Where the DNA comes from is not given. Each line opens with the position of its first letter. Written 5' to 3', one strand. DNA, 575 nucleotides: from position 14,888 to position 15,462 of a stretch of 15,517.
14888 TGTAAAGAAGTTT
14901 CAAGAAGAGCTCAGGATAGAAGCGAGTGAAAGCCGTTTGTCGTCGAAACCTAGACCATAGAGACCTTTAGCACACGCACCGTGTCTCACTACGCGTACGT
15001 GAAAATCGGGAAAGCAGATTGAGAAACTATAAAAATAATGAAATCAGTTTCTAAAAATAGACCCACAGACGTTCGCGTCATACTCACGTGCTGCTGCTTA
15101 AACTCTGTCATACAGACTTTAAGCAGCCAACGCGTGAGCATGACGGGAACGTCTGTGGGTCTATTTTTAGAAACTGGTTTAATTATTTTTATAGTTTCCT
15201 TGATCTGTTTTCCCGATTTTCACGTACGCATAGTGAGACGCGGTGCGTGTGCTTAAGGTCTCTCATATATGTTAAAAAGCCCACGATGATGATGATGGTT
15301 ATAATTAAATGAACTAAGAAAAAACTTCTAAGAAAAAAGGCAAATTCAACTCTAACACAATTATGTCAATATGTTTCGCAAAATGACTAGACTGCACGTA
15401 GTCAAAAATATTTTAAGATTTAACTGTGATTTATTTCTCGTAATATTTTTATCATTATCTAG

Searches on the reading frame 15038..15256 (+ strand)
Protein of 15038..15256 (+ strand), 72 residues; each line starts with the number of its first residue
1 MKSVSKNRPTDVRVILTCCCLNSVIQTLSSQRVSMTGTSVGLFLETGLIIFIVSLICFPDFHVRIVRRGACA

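Call 12: find_homologous_proteins(query=window:15038-15256:+, max_evalue=0.01)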
Query window:15038-15256:+: no candidate shares three 5-residue words with the query. No homologue found.

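Call 19: find_related_loci(query=window:15038-15256:+, collection=metagenome_contigs, flank=3000)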
Query window:15038-15256:+ (72 aa) in metagenome_contigs; peptide patterns used: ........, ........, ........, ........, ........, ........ (x = any residue, [..] = any of these).
600 stretches matched a pattern, but none encodes a relative of the query by tblastn (E <= 1e-3).

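Call 20: find_related_loci(query=window:15038-15256:+, collection=viral_contigs, flank=3000)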
Query window:15038-15256:+ (72 aa) in viral_contigs; peptide patterns used: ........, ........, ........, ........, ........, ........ (x = any residue, [..] = any of these).
67 stretches matched a pattern, but none encodes a relative of the query by tblastn (E <= 1e-3).

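Call 44: search_protein_representatives(protein=window:15038-15256:+)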
Query: 72 residues. Proteins with E-value up to 0.001 (for the whole library): 2; up to 1e-10: 0; up to 1e-30: 0. The best 2 are listed.
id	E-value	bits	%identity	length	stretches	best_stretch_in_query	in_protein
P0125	1.9e-05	40.9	86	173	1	1-28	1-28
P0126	2.0e-04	37.7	85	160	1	1-26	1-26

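Call 46: find_encoding_contigs(protein=P0125, flank=10000, max_places=10)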
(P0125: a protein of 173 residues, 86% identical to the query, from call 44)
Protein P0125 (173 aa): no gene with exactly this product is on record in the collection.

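Call 47: find_encoding_contigs(protein=P0126, flank=10000, max_places=10)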
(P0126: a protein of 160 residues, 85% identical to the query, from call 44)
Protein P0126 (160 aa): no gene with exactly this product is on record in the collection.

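Call 49: list_cluster_members(proteins=[P0125, P0126])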
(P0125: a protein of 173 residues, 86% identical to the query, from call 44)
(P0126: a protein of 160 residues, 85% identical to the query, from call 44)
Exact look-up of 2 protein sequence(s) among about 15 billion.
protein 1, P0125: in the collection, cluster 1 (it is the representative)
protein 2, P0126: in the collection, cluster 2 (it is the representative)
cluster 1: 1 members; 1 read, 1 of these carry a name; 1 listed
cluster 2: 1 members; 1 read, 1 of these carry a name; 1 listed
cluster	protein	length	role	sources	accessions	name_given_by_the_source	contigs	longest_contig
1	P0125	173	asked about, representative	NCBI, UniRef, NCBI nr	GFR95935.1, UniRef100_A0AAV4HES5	endonuclease-reverse transcriptase [Elysia marginata] | Endonuclease-reverse transcriptase n=1 Tax=Elysia marginata TaxID=1093978 ...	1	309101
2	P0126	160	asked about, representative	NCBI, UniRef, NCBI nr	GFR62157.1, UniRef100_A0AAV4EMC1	hypothetical protein ElyMa_005448000 [Elysia marginata] | Uncharacterized protein n=1 Tax=Elysia marginata TaxID=1093978 RepID=A0AAV4EMC1_9GAST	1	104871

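Call 50: search_protein_families(library=pfam, proteins=[P0125, P0126], max_evalue=1)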
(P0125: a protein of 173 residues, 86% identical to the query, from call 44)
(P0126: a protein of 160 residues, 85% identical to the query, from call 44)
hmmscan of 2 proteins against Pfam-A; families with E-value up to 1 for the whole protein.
P0125 (173 aa): 1 family
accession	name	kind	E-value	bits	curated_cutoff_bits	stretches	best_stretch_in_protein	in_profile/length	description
PF00078.32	RVT_1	-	0.00086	19.5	29.6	1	100-153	6-55/205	Reverse transcriptase (RNA-dependent DNA polymerase)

P0126 (160 aa): 0 families

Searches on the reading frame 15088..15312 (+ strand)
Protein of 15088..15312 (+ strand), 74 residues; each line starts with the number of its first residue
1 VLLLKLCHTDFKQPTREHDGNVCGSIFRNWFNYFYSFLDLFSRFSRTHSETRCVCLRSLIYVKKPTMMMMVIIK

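Call 38: find_homologous_proteins(query=window:15088-15312:+, max_evalue=0.01)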
Query window:15088-15312:+: 1 candidates shared short words with the query, none scored E <= 0.01.
